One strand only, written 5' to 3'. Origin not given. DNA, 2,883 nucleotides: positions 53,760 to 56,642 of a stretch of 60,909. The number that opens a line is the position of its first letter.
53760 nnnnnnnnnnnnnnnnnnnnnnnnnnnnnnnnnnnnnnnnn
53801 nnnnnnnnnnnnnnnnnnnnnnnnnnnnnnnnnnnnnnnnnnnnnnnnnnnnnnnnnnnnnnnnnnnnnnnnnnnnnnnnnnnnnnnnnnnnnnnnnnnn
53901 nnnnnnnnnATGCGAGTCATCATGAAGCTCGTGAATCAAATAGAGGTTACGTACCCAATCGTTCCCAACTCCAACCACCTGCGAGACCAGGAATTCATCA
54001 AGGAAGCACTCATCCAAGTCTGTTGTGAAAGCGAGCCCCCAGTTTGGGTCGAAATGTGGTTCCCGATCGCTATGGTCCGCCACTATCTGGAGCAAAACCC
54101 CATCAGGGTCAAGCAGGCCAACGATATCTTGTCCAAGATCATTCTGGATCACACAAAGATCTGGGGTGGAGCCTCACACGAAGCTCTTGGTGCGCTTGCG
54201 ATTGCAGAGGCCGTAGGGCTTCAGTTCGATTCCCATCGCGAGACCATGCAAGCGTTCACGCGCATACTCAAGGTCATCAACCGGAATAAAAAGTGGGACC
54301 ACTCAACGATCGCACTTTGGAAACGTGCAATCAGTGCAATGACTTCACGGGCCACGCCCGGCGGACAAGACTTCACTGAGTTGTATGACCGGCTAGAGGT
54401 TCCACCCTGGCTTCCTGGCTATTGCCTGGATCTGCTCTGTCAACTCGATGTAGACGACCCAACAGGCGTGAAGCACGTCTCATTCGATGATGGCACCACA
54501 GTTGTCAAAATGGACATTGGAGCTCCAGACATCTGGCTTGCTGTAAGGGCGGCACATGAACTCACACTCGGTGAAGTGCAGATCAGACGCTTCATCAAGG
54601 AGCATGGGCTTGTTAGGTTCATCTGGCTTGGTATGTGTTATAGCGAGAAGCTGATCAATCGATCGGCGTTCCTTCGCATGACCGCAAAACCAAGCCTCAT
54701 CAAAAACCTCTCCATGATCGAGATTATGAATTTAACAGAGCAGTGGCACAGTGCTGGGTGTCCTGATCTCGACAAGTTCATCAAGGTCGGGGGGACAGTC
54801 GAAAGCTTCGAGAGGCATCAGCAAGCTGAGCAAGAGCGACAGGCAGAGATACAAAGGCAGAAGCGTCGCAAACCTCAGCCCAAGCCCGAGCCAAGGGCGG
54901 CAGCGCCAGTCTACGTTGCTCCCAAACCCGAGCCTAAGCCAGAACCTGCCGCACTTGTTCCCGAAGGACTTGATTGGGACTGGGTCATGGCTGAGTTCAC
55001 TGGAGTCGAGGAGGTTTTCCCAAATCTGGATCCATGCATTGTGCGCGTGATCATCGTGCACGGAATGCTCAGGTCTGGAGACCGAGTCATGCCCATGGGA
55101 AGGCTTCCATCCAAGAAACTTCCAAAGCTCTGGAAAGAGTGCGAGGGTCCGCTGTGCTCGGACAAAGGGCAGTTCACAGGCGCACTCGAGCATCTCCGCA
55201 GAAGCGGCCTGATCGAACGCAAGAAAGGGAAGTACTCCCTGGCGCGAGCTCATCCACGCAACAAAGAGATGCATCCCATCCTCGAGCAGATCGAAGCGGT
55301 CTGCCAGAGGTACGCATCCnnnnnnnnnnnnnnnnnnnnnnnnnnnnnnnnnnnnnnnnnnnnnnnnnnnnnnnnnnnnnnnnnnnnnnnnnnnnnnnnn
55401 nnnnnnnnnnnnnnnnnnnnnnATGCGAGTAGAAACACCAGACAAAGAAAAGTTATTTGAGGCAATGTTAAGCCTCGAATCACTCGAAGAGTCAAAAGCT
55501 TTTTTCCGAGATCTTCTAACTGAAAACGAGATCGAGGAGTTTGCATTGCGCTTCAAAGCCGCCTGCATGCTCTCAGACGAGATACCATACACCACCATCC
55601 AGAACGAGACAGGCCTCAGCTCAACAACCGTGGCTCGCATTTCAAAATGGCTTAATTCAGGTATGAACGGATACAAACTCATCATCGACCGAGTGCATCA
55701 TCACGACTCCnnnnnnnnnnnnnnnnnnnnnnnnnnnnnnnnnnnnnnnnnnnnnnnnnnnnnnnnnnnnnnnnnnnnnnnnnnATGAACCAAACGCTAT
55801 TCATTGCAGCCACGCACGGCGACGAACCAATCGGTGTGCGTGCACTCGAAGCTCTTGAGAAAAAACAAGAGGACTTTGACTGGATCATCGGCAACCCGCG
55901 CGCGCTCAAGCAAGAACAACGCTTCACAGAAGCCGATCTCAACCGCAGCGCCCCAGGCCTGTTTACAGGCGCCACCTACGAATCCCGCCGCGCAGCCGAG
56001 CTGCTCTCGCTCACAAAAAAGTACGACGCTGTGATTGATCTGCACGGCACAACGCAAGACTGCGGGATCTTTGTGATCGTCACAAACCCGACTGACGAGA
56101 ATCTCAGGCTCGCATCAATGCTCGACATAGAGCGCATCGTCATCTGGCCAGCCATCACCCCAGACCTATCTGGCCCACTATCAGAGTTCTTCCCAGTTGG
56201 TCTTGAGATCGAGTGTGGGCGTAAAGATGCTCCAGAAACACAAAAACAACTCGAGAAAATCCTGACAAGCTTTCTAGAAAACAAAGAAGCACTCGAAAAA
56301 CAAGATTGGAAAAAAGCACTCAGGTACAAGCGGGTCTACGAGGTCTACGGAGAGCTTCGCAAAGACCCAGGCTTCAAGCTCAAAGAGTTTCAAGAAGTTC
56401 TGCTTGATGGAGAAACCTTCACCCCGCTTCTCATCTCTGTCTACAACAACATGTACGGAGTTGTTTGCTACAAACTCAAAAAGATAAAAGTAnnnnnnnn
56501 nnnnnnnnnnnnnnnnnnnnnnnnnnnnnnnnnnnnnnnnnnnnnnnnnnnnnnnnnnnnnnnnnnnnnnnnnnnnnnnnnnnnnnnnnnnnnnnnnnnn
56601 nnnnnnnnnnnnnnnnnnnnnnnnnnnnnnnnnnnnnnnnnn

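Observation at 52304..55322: Tandem paralogous module of unknown function, once interrupted by a single in-frame TGA and once as a fused 470-aa ORF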

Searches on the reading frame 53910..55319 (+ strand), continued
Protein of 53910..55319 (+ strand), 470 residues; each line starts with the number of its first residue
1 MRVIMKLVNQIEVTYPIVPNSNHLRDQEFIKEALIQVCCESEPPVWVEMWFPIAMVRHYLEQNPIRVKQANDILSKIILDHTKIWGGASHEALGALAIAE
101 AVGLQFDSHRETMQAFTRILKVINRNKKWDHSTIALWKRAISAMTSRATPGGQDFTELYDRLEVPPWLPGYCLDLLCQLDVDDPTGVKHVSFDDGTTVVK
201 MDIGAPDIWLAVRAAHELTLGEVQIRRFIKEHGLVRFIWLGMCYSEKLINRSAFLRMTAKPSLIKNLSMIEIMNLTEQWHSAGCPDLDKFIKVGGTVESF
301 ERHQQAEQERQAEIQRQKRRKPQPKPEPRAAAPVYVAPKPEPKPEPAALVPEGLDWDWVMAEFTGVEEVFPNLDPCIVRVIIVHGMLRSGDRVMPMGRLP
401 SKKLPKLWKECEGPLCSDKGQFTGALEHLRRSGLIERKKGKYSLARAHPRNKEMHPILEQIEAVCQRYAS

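Call 75: fold_search(model_id=the predicted structure, library=pdb)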
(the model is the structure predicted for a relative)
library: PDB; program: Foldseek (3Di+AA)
matches with E <= 10: 55; with E <= 0.001: 0
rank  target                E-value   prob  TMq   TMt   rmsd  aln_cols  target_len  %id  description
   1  5cwi                  9.1e-01  0.10  0.13  0.15  16.5       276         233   10  Crystal structure of de novo designed helical repeat protein DHR18 (released 2015-12-16)
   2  7uni_C                1.3e+00  0.13  0.20  0.23  16.8       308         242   14  De novo designed chlorophyll dimer protein with Zn pheophorbide a methyl ester, SP2-ZnPPaM (released 2023-04-19)
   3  8tm9_A                1.6e+00  0.07  0.14  0.17  18.5       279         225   18  Computationally designed tunable C2 symmetric tandem repeat homodimer, D_3_633_8x bound to peptide (released 2024-12-11)
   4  7uni_D                1.7e+00  0.09  0.15  0.18  17.7       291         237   13  De novo designed chlorophyll dimer protein with Zn pheophorbide a methyl ester, SP2-ZnPPaM (released 2023-04-19)
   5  7unh_A                1.7e+00  0.11  0.19  0.23  17.2       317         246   13  De novo designed chlorophyll dimer protein in apo state, SP2 (released 2023-04-19)
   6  6jw3_A                1.7e+00  0.04  0.13  0.10  20.7       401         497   12  Degenerate RVD RG forms a distinct loop conformation (released 2020-04-22)
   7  5cwo_A                1.8e+00  0.09  0.15  0.20  15.6       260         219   12  Crystal structure of de novo designed helical repeat protein DHR76 (released 2015-12-16)
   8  6t6b                  2.0e+00  0.05  0.13  0.16  23.3       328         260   12  Crystal structure of PPARgamma in complex with compound 16 (MF27) (released 2019-12-11)
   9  8tlp_B                2.0e+00  0.08  0.15  0.19  16.8       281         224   12  Computationally designed tunable C2 symmetric tandem repeat homodimer, D_3_633_8x without peptide (released 2024-12-11)
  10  3oab_C                2.0e+00  0.08  0.17  0.20  16.9       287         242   11  Mint deletion mutant of heterotetrameric geranyl pyrophosphate synthase in complex with ligands (released 2010-11-03)
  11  6s4m                  2.3e+00  0.03  0.10  0.09  23.6       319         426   11  Crystal structure of the human organic anion transporter MFSD10 (TETRAN) (released 2020-05-13)
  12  7unh_B                2.4e+00  0.09  0.17  0.21  17.5       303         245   15  De novo designed chlorophyll dimer protein in apo state, SP2 (released 2023-04-19)
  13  8fbi                  2.9e+00  0.05  0.14  0.16  20.6       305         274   13  Improving the secretion of designed protein assemblies through negative design of cryptic transmembrane domains (released 2023-03-22)
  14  7xf5_A                3.3e+00  0.06  0.17  0.11  22.1       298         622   10  Full length human CLC-2 channel in apo state (released 2023-05-03)
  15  6xi6                  3.6e+00  0.06  0.16  0.19  18.0       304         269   13  Hierarchical design of multi-scale protein complexes by combinatorial assembly of oligomeric helical bundle and repeat p (released 2021-06-02)
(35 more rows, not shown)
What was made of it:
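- Tried and rejected: Against the PDB, the N-domain model hit designed helical repeats at TM below 0.25 (call 75).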

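Call 77: search_protein_families(library=phrogs, proteins=[P0001, P0003, P0005, P0006, P0009, P0013, P0021], max_evalue=0.01)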
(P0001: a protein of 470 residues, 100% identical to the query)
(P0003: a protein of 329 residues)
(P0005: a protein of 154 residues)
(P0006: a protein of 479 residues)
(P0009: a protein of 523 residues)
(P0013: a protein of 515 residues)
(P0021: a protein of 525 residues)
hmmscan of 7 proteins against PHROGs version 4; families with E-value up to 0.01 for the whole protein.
P0001 (470 aa): 0 families

P0003 (329 aa): 0 families

P0005 (154 aa): 0 families

P0006 (479 aa): 0 families

P0009 (523 aa): 0 families

P0013 (515 aa): 0 families

P0021 (525 aa): 0 families

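Call 78: search_protein_families(library=padloc, proteins=[P0001, P0003, P0005, P0006, P0009, P0013, P0021], max_evalue=0.01)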
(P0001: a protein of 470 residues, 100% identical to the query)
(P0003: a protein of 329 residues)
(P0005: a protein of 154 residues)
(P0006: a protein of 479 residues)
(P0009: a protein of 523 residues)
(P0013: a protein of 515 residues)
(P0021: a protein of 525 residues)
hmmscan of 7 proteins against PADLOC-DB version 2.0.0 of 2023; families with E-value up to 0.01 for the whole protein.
P0001 (470 aa): 0 families

P0003 (329 aa): 0 families

P0005 (154 aa): 0 families

P0006 (479 aa): 0 families

P0009 (523 aa): 0 families

P0013 (515 aa): 0 families

P0021 (525 aa): 0 families

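Call 79: fold_search(model_id=the predicted structure, library=viral)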
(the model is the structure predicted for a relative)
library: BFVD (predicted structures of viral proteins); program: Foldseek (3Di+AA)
matches with E <= 10: 220; with E <= 0.001: 0
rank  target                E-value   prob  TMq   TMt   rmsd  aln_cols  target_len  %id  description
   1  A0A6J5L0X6            2.0e-01  0.23  0.16  0.11  21.2       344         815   12  Uncharacterized protein [uncultured Caudovirales phage]
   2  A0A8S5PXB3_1          3.2e-01  0.66  0.23  0.16  13.4       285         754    8  Minor tail protein [Myoviridae sp. ct4tH12]
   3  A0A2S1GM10            3.3e-01  0.99  0.15  0.32   4.4       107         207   12  Transcription factor MotA, activation domain [Erwinia phage Cronus]
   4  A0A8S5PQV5            4.4e-01  0.85  0.17  0.44   9.5       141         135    8  Ftsk gamma domain [Siphoviridae sp. ctAiL5]
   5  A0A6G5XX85            4.8e-01  0.20  0.16  0.09  17.4       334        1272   12  (no name in the UniProt tables at hand)
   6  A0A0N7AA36            5.5e-01  0.99  0.13  0.40   4.2        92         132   13  (no name in the UniProt tables at hand)
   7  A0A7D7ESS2            5.7e-01  0.84  0.15  0.44   5.7       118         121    9  Uncharacterized protein [Pseudomonas phage Persinger]
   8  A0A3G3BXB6            7.9e-01  0.14  0.15  0.10  18.4       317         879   13  (no name in the UniProt tables at hand)
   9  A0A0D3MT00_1          8.3e-01  0.20  0.17  0.09  14.5       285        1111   10  Tail tape measure protein [Lactococcus phage WRP3]
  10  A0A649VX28            8.7e-01  0.75  0.11  0.53   6.8        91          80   19  Uncharacterized protein [Arthrobacter phage BeatusComedenti]
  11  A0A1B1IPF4            9.1e-01  0.20  0.21  0.16  15.8       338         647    8  (no name in the UniProt tables at hand)
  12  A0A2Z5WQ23            1.0e+00  0.85  0.12  0.42   3.4        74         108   16  (no name in the UniProt tables at hand)
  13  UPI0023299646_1       1.0e+00  0.13  0.17  0.10  21.7       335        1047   11  (no name look-up for this kind of identifier)
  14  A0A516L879            1.1e+00  0.51  0.25  0.11   9.8       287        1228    8  (no name in the UniProt tables at hand)
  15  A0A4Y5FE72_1          1.1e+00  0.16  0.17  0.11  19.0       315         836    9  (no name in the UniProt tables at hand)
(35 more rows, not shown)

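Call 80: search_solved_structures(query=A4, max_evalue=1)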
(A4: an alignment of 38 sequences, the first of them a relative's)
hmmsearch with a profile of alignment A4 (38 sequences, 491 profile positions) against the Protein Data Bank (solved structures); distinct sequences matched with E-value up to 1: 1.
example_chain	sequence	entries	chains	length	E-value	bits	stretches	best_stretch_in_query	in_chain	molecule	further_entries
7c0j_A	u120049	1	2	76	0.49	12.5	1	431-461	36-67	Histone H5,Double-stranded RNA-specific adenosine deaminase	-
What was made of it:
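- Tried and rejected: A profile search of PDB sequences gave only E=0.49 (call 80).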

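Call 81: find_encoding_contigs(protein=P0021, flank=8000, max_places=2)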
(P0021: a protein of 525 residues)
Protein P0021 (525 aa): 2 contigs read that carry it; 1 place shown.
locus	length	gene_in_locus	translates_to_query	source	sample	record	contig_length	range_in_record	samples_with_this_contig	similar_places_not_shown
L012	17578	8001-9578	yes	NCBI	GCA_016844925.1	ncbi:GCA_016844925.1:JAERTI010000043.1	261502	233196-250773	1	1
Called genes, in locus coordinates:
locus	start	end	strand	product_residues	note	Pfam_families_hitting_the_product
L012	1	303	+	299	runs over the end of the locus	PF00753:Lactamase_B, PF12706:Lactamase_B_2 (weak)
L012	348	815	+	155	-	PF00334:NDK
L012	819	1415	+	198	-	-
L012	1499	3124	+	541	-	-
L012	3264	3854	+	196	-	-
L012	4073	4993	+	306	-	PF00583:Acetyltransf_1, PF13508:Acetyltransf_7 (weak)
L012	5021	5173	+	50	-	-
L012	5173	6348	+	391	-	PF01546:Peptidase_M20, PF07687:M20_dimer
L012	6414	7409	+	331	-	PF00583:Acetyltransf_1 (weak)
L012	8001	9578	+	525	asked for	-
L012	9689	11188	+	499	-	-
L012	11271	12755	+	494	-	-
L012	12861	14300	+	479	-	-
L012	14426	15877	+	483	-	-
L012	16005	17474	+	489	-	-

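Call 82: find_encoding_contigs(protein=P0013, flank=8000, max_places=2)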
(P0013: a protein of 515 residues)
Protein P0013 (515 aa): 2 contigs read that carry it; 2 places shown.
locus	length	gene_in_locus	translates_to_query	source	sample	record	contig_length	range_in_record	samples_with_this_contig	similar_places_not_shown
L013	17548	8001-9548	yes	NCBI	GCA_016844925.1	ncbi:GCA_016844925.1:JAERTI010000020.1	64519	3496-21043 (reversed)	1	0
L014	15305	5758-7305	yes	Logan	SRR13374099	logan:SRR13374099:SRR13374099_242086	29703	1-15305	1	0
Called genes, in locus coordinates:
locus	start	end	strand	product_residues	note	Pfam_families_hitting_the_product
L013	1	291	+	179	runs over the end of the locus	PF08123:DOT1 (faint), PF06325:PrmA, PF13847:Methyltransf_31, PF13649:Methyltransf_25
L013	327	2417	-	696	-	PF00009:GTP_EFTU, PF03144:GTP_EFTU_D2, PF22042:EF-G_D2, PF14492:EFG_III, PF16658:RF3_C, PF03764:EFG_IV, PF00679:EFG_C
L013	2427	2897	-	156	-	PF00177:Ribosomal_S7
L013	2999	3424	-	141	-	PF00164:Ribosom_S12_S23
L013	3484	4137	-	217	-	PF02163:Peptidase_M50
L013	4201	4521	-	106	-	-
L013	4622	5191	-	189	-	-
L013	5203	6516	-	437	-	PF00275:EPSP_synthase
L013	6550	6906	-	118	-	-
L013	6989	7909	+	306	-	-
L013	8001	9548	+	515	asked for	-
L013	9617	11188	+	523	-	-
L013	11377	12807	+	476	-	-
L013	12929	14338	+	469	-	-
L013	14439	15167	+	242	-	-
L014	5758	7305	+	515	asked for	-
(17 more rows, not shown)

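Call 83: find_encoding_contigs(protein=P0023, flank=8000, max_places=2)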
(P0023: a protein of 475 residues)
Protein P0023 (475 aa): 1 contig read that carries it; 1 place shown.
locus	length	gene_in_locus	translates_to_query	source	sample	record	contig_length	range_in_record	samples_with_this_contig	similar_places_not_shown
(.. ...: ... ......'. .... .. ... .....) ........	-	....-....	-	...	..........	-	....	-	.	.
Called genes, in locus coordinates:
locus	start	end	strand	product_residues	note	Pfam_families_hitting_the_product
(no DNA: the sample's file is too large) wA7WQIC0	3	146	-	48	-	?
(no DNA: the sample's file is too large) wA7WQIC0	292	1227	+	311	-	PF03747:ADP_ribosyl_GH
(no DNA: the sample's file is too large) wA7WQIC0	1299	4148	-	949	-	-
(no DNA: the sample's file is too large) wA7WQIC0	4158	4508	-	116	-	-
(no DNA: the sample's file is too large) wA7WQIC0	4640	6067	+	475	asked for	-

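Call 91: find_encoding_contigs(protein=P0040, flank=8000, max_places=3)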
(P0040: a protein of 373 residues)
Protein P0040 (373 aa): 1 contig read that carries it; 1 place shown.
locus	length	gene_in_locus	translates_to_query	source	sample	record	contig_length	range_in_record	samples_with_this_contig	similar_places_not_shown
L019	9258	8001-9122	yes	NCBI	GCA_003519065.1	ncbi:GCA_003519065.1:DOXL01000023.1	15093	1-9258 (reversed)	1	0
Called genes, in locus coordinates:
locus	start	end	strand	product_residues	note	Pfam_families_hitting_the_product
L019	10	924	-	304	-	-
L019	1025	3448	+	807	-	PF00133:tRNA-synt_1, PF01406:tRNA-synt_1e (faint), PF09334:tRNA-synt_1g, PF13603:tRNA-synt_1_2, PF00133:tRNA-synt_1, PF09334:tRNA-synt_1g (weak), PF08264:Anticodon_1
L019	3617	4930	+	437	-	PF03721:UDPG_MGDP_dh_N, PF00984:UDPG_MGDP_dh, PF03720:UDPG_MGDP_dh_C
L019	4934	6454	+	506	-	PF13567:DUF4131, PF03772:Competence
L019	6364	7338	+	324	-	PF00753:Lactamase_B, PF12706:Lactamase_B_2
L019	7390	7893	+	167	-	PF00334:NDK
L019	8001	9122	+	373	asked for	-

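Call 98: find_homologous_proteins(query=A4, max_evalue=0.00001)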
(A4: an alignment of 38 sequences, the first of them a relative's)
Query A4 (38 sequences) (470 aa, profile of the alignment): 3 proteins with E <= 0.00001 among 8000 candidates.
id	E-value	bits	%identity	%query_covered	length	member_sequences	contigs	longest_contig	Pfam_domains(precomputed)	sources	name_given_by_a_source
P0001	9.7e-119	416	100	100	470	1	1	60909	-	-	-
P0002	4.1e-113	397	39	96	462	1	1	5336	-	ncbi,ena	-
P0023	1.9e-99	352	28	24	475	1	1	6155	-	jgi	jgi:hypothetical protein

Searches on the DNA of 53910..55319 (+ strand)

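Call 53: search_rna_families(sources=[L010, L004, L008], threshold=gathering)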
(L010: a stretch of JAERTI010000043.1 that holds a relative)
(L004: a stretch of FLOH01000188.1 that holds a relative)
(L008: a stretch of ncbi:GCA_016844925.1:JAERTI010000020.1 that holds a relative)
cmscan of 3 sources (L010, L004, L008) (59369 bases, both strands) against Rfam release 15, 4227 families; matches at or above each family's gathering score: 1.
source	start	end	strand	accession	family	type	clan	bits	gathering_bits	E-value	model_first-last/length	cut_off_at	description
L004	1383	1455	+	RF00005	tRNA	Gene; tRNA;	CL00001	45.9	29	1.3e-06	1-71/71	no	tRNA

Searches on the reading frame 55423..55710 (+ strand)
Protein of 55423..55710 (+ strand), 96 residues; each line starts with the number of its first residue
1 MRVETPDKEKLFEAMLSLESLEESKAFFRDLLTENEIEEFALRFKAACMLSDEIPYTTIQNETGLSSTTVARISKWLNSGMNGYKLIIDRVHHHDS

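Call 10: search_protein_families(library=ncbifam, proteins=[window:55423-55710:+], max_evalue=0.01)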
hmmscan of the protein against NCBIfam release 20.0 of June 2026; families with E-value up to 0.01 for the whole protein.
window:55423-55710:+ (96 aa): 2 families
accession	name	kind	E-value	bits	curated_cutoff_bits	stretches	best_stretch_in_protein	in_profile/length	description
TIGR02531.1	yecD_yerC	hypoth_equivalog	1.5e-22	79.8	42.2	1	9-91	6-88/88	YerC/YecD family TrpR-related protein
TIGR01321.1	TrpR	equivalog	0.00086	19.7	67.25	1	18-78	19-80/94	trp operon repressor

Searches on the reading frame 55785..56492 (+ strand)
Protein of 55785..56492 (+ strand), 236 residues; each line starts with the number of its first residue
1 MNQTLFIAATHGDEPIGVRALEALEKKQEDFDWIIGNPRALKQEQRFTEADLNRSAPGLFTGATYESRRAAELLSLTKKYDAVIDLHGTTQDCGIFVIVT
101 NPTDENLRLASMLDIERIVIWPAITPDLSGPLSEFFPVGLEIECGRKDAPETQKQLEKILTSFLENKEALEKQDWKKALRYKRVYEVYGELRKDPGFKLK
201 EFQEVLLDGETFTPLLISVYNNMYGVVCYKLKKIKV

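Call 10: search_protein_families(library=ncbifam, proteins=[window:55785-56492:+], max_evalue=0.01)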
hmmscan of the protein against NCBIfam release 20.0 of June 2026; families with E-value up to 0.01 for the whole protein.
window:55785-56492:+ (236 aa): 3 families
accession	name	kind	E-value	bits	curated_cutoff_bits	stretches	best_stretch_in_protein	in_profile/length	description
NF002601.0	PRK02259.1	equivalog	3.5e-20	72.3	180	1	2-190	5-215/293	aspartoacylase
TIGR03242.1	arg_catab_astE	equivalog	6.7e-05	22.3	305.65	1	33-77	81-127/319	succinylglutamate desuccinylase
NF003706.0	PRK05324.1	subfamily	8.9e-05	21.6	170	1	33-77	89-135/336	succinylglutamate desuccinylase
